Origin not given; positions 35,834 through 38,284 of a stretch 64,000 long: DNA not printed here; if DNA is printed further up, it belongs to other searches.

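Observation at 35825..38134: Metallophosphoesterase fused to a large unknown domain, with a tightly coupled 51-aa micro-ORF, in a lower-GC pocket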

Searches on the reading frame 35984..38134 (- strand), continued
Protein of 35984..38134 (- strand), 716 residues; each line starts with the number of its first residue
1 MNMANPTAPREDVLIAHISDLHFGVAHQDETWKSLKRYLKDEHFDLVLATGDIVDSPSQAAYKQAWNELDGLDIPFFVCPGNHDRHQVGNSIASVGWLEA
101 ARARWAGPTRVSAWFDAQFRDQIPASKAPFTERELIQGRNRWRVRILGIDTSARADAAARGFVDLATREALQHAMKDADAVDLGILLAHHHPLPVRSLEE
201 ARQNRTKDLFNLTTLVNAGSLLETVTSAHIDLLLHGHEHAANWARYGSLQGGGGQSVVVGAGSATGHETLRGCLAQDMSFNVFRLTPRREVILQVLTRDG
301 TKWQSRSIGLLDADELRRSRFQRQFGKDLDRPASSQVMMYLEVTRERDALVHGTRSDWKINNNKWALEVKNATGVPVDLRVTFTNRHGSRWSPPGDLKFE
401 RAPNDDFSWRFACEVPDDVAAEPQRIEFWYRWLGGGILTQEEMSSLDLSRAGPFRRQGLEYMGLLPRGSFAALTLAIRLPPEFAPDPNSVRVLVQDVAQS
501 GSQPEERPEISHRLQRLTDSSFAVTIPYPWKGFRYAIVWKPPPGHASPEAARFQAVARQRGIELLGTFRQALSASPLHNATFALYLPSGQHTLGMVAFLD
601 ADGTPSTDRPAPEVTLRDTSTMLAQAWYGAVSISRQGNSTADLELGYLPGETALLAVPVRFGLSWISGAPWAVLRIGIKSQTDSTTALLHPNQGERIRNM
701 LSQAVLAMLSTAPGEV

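Call 14: find_encoding_contigs(protein=P0042, flank=6000, max_places=2)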
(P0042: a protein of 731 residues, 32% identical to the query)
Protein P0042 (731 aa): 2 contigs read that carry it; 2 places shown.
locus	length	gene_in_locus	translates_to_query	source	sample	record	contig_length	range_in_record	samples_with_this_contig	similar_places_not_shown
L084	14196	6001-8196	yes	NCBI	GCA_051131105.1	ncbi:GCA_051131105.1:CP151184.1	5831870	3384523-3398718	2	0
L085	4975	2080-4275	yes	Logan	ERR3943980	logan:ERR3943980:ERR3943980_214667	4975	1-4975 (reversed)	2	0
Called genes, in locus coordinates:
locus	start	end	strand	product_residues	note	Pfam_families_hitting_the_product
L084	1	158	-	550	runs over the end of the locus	PF21315:FAN1_HTH, PF18081:FANC_SAP, PF08774:VRR_NUC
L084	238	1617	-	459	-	-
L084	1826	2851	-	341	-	PF08240:ADH_N, PF00107:ADH_zinc_N, PF13602:ADH_zinc_N_2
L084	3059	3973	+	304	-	PF00126:HTH_1, PF03466:LysR_substrate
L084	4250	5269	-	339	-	PF14280:DUF4365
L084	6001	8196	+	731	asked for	PF00149:Metallophos, PF12850:Metallophos_2 (faint)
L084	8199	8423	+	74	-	-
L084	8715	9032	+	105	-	PF04014:MazE_antitoxin, PF15937:PrlF_antitoxin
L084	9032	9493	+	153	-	PF11663:Toxin_YhaV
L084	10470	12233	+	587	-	-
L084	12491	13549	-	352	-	PF00158:Sigma54_activat, PF14532:Sigma54_activ_2, PF07728:AAA_5, PF25601:AAA_lid_14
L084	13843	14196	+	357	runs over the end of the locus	PF12974:Phosphonate-bd, PF09084:NMT1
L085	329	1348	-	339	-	PF14280:DUF4365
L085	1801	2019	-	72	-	-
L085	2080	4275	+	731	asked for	PF00149:Metallophos, PF12850:Metallophos_2 (faint)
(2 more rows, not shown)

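Call 15: find_encoding_contigs(protein=P0048, flank=6000, max_places=2)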
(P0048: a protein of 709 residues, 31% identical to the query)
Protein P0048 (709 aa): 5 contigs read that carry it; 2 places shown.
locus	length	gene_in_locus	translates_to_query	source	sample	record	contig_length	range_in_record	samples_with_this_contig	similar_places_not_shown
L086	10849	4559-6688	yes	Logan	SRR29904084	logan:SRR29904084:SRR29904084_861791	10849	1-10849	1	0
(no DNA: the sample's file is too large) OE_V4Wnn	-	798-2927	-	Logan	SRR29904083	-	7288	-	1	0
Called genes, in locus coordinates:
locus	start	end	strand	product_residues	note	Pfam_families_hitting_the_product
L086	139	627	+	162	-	-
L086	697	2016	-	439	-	PF07690:MFS_1 (weak), PF00083:Sugar_tr (faint), PF11700:ATG22, PF12832:MFS_1_like (weak), PF13347:MFS_2, PF07690:MFS_1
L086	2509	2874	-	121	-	PF04134:DCC1-like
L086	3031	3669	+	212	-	PF13356:Arm-DNA-bind_3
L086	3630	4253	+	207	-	PF00589:Phage_integrase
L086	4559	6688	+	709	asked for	PF00149:Metallophos, PF12850:Metallophos_2 (faint)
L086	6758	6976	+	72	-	-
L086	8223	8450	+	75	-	PF05840:Phage_GPA (weak)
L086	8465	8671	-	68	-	-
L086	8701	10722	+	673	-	PF13175:AAA_15 (weak), PF13304:AAA_21, PF13175:AAA_15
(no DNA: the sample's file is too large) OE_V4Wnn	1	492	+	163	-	?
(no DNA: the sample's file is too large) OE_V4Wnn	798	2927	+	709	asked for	PF00149:Metallophos, PF12850:Metallophos_2 (faint)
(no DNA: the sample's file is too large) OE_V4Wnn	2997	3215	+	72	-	-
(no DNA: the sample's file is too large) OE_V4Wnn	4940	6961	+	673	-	PF13175:AAA_15 (weak), PF13304:AAA_21, PF13175:AAA_15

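Call 16: find_encoding_contigs(protein=P0031, flank=6000, max_places=1)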
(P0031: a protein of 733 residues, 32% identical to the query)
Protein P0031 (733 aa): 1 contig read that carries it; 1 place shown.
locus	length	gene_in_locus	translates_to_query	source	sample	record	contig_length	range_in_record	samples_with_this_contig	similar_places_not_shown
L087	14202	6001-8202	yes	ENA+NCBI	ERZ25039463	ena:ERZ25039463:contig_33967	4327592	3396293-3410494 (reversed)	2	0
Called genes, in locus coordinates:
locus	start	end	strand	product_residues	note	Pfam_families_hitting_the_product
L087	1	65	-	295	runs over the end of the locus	PF12911:OppC_N, PF00528:BPD_transp_1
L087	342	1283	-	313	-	PF19300:BPD_transp_1_N, PF00528:BPD_transp_1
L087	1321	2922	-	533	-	PF00496:SBP_bac_5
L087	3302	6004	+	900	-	-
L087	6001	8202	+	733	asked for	PF00149:Metallophos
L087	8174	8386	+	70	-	-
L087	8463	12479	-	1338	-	PF27051:TamB_N (faint), PF04357:TamB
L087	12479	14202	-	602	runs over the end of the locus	PF07244:POTRA, PF01103:Omp85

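Call 17: find_encoding_contigs(protein=P0022, flank=6000, max_places=1)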
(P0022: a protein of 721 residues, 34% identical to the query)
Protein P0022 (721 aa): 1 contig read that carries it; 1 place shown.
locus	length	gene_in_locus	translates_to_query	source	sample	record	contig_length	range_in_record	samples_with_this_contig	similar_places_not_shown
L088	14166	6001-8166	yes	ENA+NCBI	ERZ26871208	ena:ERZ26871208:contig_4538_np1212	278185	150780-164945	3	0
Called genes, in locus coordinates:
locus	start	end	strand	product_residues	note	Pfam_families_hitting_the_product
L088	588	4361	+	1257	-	PF08471:Ribonuc_red_2_N, PF02867:Ribonuc_red_lgC, PF12637:TSCPD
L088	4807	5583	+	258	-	PF06114:Peptidase_M78 (faint)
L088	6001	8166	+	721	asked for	PF00149:Metallophos, PF12850:Metallophos_2 (faint)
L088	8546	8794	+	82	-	PF10387:DUF2442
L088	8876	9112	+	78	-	-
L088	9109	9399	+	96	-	PF05016:ParE_toxin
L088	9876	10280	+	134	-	-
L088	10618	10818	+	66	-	-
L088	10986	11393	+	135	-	-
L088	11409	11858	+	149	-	-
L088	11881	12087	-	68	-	-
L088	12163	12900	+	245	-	-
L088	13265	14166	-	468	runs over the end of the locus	PF19363:DUF5939, PF00211:Guanylate_cyc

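Call 18: predict_structure(alignment_id=A1)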
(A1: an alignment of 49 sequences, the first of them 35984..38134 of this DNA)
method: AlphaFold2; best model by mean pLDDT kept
length: 716 residues; sequences in the alignment: 49
mean_pLDDT: 89.6   pTM: 0.87
mean pLDDT of the five models: 89.6, 88.5, 88.0, 87.4, 87.3
residues with pLDDT >= 90: 491; 70-90: 172; 50-70: 42; < 50: 11
segments of 3 or more residues with pLDDT < 50: 1-6
pLDDT, mean of each block of 10 residues (from residue 1): 51 97 96 97 97 95 98 98 91 58 58 92 93 95 97 86 94 91 97 83 74 84 94 88 91 88 92 95 97 95 95 95 78 88 90 95 95 88 97 95 89 97 96 84 85 92 93 97 93 95 94 96 97 96 84 93 96 94 94 95 93 87 85 78 82 92 63 94 87 84 92 63
secondary structure, 60 per line:
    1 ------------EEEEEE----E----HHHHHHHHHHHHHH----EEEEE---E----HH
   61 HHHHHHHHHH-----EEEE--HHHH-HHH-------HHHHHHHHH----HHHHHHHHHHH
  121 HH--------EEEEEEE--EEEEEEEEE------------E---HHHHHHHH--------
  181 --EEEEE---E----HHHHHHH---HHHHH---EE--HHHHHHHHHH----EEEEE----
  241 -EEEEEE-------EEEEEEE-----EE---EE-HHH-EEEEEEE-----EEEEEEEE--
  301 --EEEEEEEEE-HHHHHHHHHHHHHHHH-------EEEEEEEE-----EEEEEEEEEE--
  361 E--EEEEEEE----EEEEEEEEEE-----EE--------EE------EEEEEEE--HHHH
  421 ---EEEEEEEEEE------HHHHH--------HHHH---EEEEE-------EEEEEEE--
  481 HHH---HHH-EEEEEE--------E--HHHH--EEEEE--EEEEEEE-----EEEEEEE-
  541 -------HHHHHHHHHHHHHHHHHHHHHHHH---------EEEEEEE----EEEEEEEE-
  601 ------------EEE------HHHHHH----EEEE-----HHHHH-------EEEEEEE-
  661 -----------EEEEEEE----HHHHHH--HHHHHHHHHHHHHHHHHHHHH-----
elements in order (helices of 4 or more, strands of 3 or more residues): E13-18 H28-41 E46-50 H59-70 E76-79 H82-85 H97-105 H110-122 E131-137 E140-148 H165-172 E183-187 H196-202 H206-210 H218-227 E232-236 E242-247 E255-261 E279-285 E291-298 E303-311 H313-328 E336-343 E349-358 E364-370 E375-384 E408-414 H417-420 E424-433 H440-444 H453-456 E460-464 E472-478 E491-496 H508-511 E514-518 E521-527 E533-539 H548-571 E581-587 E592-599 E613-615 H622-627 E632-635 H641-645 E653-659 E672-678 H683-688 H691-711

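Call 20: find_encoding_contigs(protein=P0009, flank=6000, max_places=1)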
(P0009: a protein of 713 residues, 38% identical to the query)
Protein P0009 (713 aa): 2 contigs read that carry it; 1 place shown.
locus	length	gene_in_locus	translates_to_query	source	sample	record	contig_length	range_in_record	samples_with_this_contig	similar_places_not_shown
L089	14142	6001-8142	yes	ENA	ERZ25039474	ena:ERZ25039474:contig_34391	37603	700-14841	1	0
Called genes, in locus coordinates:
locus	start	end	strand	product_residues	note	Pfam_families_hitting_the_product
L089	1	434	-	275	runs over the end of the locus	PF07505:DUF5131, PF17338:GP88 (faint), PF07505:DUF5131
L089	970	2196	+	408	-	PF02515:CoA_transf_3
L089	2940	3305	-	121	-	PF17329:DUF5367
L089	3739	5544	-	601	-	PF13231:PMT_2 (weak)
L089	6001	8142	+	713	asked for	PF00149:Metallophos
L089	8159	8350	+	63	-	-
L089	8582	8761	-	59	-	-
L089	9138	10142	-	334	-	PF06739:SBBP (faint), PF24684:Vgb_lyase (faint), PF25021:TEN_NHL (faint), PF01436:NHL (weak)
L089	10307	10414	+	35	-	-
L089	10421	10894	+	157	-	PF00583:Acetyltransf_1, PF13673:Acetyltransf_10, PF13508:Acetyltransf_7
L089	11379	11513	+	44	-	-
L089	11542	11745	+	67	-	-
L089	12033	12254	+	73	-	-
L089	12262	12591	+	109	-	PF04365:BrnT_toxin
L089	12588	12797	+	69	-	PF14384:BrnA_antitoxin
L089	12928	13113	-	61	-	-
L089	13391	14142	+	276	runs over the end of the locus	PF01425:Amidase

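Call 21: find_encoding_contigs(protein=P0037, flank=6000, max_places=1)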
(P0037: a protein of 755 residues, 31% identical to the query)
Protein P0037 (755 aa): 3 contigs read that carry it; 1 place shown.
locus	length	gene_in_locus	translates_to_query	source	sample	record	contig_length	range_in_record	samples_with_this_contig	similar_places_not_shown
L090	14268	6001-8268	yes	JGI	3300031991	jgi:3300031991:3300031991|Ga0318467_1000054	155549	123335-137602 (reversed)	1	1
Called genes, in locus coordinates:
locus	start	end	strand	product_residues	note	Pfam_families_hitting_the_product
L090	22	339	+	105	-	-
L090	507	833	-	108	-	-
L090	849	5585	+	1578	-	PF28553:WH_1, PF28554:DUF8437, PF00176:SNF2-rel_dom (faint), PF04851:ResIII, PF28555:Helicase_dom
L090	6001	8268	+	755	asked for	PF00149:Metallophos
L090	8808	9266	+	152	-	-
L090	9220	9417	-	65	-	-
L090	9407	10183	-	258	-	PF01443:Viral_helicase1 (weak), PF13538:UvrD_C_2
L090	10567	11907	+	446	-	PF00724:Oxidored_FMN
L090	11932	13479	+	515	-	PF00034:Cytochrom_C (faint), PF13442:Cytochrome_CBB3 (faint), PF21419:RoxA-like_Cyt-c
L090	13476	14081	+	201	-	-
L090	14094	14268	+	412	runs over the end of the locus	PF00034:Cytochrom_C (faint), PF13442:Cytochrome_CBB3 (faint), PF21419:RoxA-like_Cyt-c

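Call 29: find_encoding_contigs(protein=P0005, flank=6000, max_places=2)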
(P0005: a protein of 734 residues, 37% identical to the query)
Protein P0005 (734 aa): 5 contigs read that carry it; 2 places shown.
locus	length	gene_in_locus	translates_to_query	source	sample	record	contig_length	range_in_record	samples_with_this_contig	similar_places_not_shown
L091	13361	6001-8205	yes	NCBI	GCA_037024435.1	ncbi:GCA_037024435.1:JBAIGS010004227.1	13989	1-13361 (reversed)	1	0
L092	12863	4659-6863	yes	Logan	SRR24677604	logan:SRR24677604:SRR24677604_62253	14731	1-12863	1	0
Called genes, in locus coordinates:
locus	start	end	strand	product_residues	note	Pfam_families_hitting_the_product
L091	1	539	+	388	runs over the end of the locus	?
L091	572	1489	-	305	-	PF00561:Abhydrolase_1, PF12146:Hydrolase_4, PF12697:Abhydrolase_6, PF00561:Abhydrolase_1 (weak)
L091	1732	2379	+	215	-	-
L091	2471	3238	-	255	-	PF14371:DUF4412 (weak)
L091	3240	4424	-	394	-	PF03706:LPG_synthase_TM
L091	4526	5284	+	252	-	PF13489:Methyltransf_23, PF08241:Methyltransf_11, PF13649:Methyltransf_25 (weak)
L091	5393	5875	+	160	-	PF02627:CMD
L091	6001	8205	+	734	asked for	PF00149:Metallophos, PF12850:Metallophos_2 (faint)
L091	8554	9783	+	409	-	PF07995:GSDH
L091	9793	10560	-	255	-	PF07885:Ion_trans_2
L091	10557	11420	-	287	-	PF05175:MTS (weak), PF13489:Methyltransf_23, PF08241:Methyltransf_11, PF08242:Methyltransf_12, PF13649:Methyltransf_25, PF13847:Methyltransf_31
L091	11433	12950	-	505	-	PF00005:ABC_tran, PF02463:SMC_N (faint), PF13476:AAA_23 (faint), PF13555:AAA_29 (faint), PF25199:nSTAND_NTPase5 (faint), PF06414:Zeta_toxin (faint), PF13191:AAA_16 (faint), PF00005:ABC_tran (weak), +3 more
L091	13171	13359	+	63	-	?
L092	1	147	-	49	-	?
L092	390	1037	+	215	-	-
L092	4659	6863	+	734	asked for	PF00149:Metallophos, PF12850:Metallophos_2 (faint)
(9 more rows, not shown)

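Call 43: fold_search(model_id=the predicted structure, library=pdb)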
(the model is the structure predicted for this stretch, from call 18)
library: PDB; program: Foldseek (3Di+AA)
matches with E <= 10: 1455; with E <= 0.001: 72
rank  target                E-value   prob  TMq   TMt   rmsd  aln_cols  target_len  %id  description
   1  2xmo_B                6.2e-13  1.00  0.29  0.49  12.8       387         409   12  The crystal structure of Lmo2642 (released 2011-02-23)
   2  3ib7                  9.5e-13  1.00  0.24  0.52  10.1       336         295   17  Crystal structure of full length Rv0805 (released 2009-09-29)
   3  2xmo_A                1.5e-12  1.00  0.29  0.49  12.8       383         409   12  The crystal structure of Lmo2642 (released 2011-02-23)
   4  2hy1                  3.3e-12  1.00  0.25  0.69   7.0       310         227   18  Crystal structure of Rv0805 (released 2006-12-26)
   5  2dxl_A                3.3e-12  1.00  0.26  0.62   7.9       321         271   17  Glycerophosphodiesterase from Enterobacter aerogenes (released 2007-05-22)
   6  2hyo                  4.7e-12  1.00  0.25  0.69   6.8       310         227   17  Crystal structure of Rv0805 N97A mutant (released 2006-12-26)
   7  2zo9_B                1.2e-11  1.00  0.25  0.60   9.5       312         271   19  Malonate-bound structure of the glycerophosphodiesterase from Enterobacter aerogenes (GpdQ) and characterization of th (released 2008-10-07)
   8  2hyp                  2.2e-11  1.00  0.25  0.67   7.1       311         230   18  Crystal structure of Rv0805 D66A mutant (released 2006-12-26)
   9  3d03_A                4.5e-11  1.00  0.24  0.58   9.5       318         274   18  1.9A structure of Glycerophoshphodiesterase (GpdQ) from Enterobacter aerogenes (released 2008-10-14)
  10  9a6c_B                2.4e-10  1.00  0.30  0.42   6.1       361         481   14  Integrative model of YYDD-YYDB by crosslinking MS and deep learning (released 2024-09-18)
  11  4fcx_B                4.1e-09  1.00  0.22  0.39  16.0       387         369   14  S.pombe Mre11 apoenzym (released 2012-06-20)
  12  3av0_A                8.6e-09  1.00  0.21  0.39   7.4       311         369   13  Crystal structure of Mre11-Rad50 bound to ATP S (released 2011-05-25)
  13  3tho_B                9.1e-09  1.00  0.22  0.39  11.8       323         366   15  Crystal structure of Mre11:Rad50 in its ATP/ADP bound state (released 2011-10-12)
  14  5dny_A                9.6e-09  1.00  0.21  0.39   7.1       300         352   14  Structure of the ATPrS-Mre11/Rad50-DNA complex (released 2016-02-24)
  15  9bi5_B                1.2e-08  1.00  0.21  0.34  16.8       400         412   14  Apo form Mre11-Rad50 complex (released 2025-08-06)
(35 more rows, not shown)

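Call 46: search_protein_families(library=padloc, proteins=[L084:4250-5269:-, L084:10470-12233:+, L084:238-1617:-, L086:8701-10722:+, L087:3302-6004:+, L088:4807-5583:+, L090:849-5585:+, L090:9407-10183:-, L090:8808-9266:+], max_evalue=0.001)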
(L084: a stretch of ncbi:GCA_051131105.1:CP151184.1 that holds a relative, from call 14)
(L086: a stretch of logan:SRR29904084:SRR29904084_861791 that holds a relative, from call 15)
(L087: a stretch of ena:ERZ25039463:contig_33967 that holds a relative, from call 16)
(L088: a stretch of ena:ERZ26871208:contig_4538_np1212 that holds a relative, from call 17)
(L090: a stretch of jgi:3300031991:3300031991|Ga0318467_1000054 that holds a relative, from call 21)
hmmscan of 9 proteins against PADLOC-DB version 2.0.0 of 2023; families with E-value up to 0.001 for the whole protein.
L084:4250-5269:- (339 aa): 0 families

L084:10470-12233:+ (587 aa): 0 families

L084:238-1617:- (459 aa): 0 families

L086:8701-10722:+ (673 aa): 79 families (the best 25 are shown)
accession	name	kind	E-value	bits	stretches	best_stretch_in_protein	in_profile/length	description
PDLC02358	Old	-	5.9e-26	89.4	2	388-566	281-461/578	Old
PDLC02979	AriA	-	4e-19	67.6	2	360-435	292-373/373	-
PDLC00062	GajA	-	4.8e-16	56.3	2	1-45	1-43/639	AAA ATPase domain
PDLC02980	AriA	-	1e-14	53.2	1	333-435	220-303/304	-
PDLC00075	GajA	-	7.9e-14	49.1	2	352-574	233-442/536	AAA ATPase domain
PDLC00086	GajA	-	8.3e-13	46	1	388-565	301-476/600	AAA ATPase domain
PDLC00067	GajA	-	5.3e-12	43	2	2-45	4-45/604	AAA ATPase domain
PDLC04164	AriA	-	1.8e-11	42.1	1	347-436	152-237/253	-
PDLC00094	GajA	-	5.4e-11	39.6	1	1-45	1-43/569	AAA ATPase domain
PDLC00271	PtuA1|PtuA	-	8.8e-11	40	2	1-45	1-44/421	AAA ATPase domain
PDLC00289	PtuA1|PtuA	-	4.6e-10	37.1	1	354-437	214-294/404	AAA ATPase domain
PDLC00278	PtuA1|PtuA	-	5.8e-10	37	1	1-45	1-44/436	AAA ATPase domain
PDLC02981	AriAB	-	6.2e-10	36.4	2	381-508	321-452/694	-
PDLC04178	HEC-01A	-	6.8e-10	36.5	1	2-45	8-49/399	-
PDLC04168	GajA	-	8.7e-10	35.9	1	392-565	277-443/570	-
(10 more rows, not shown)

L087:3302-6004:+ (900 aa): 0 families

L088:4807-5583:+ (258 aa): 1 family
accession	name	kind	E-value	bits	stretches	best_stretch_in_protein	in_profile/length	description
PDLC04141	capP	-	2.9e-09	34.8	1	14-183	3-150/242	capP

L090:849-5585:+ (1578 aa): 32 families (the best 25 are shown)
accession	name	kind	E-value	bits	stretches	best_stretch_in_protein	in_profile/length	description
PDLC02621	DrmD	-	3.3e-13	46.8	1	1134-1325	562-737/1040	DrmD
PDLC02500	BrxHI|BrxHII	-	4.3e-13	46.7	2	1148-1231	527-607/933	BrxHI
PDLC04134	mad2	-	1.7e-11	41.6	1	4-162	290-447/492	mads_2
PDLC02633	DrmD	-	7.8e-11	38.7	1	1116-1246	545-675/839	DrmD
PDLC02623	DrmD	-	8.4e-10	35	1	1136-1225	564-652/1040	DrmD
PDLC02634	DrmD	-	1.4e-09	34.4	1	1138-1233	526-619/900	DrmD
PDLC02193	PLD_Helicase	-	3.4e-09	33.4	1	1138-1225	741-826/905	-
PDLC02504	BrxHI|BrxHII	-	6.7e-09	32.2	1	1134-1232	519-616/971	BrxHII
PDLC02707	PbeA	-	1.5e-08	31.7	1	664-783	246-369/672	PbeA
PDLC02624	DrmD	-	1.6e-07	28.2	1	1014-1212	291-481/652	DrmD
PDLC02619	DrmD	-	1.8e-07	27.7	1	1139-1234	479-571/872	DrmD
PDLC02572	DrmA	-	2.2e-07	27.2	1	1137-1212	563-637/1043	DrmA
PDLC00633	ZorD1|ZorD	-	2.7e-07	27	0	643-740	415-517/908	"SWI2/SNF2 helicase, Mrr-like nuclease"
PDLC00659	HmaA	-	3.6e-07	26.4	1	1131-1235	547-648/1176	SNF2 helicase / DEAD-box helicase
PDLC02629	DrmD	-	8.2e-07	25.8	1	1134-1213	24-102/508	DrmD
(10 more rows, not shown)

L090:9407-10183:- (258 aa): 4 families
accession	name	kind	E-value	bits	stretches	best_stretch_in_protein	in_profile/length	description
PDLC03802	RTasHel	-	3.4e-06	24.2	1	130-216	584-665/675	DRT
PDLC05064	PDC-S68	-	5.4e-06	22.4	1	99-218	991-1116/1273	-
PDLC00122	GajB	-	5.1e-05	20.4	1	155-215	424-484/502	UrvD helicase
PDLC05066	PDC-S68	-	0.00099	15.2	0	154-222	998-1064/1202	-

L090:8808-9266:+ (152 aa): 3 families
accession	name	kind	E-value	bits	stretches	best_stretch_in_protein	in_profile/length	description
PDLC04783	PDC-M72A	-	5.7e-18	63.3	1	7-123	231-347/392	-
PDLC02908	Ankyrin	-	1.8e-08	31.1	1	19-121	715-818/880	-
PDLC02203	MzaA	-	6.9e-07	25.9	0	9-69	14-74/683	-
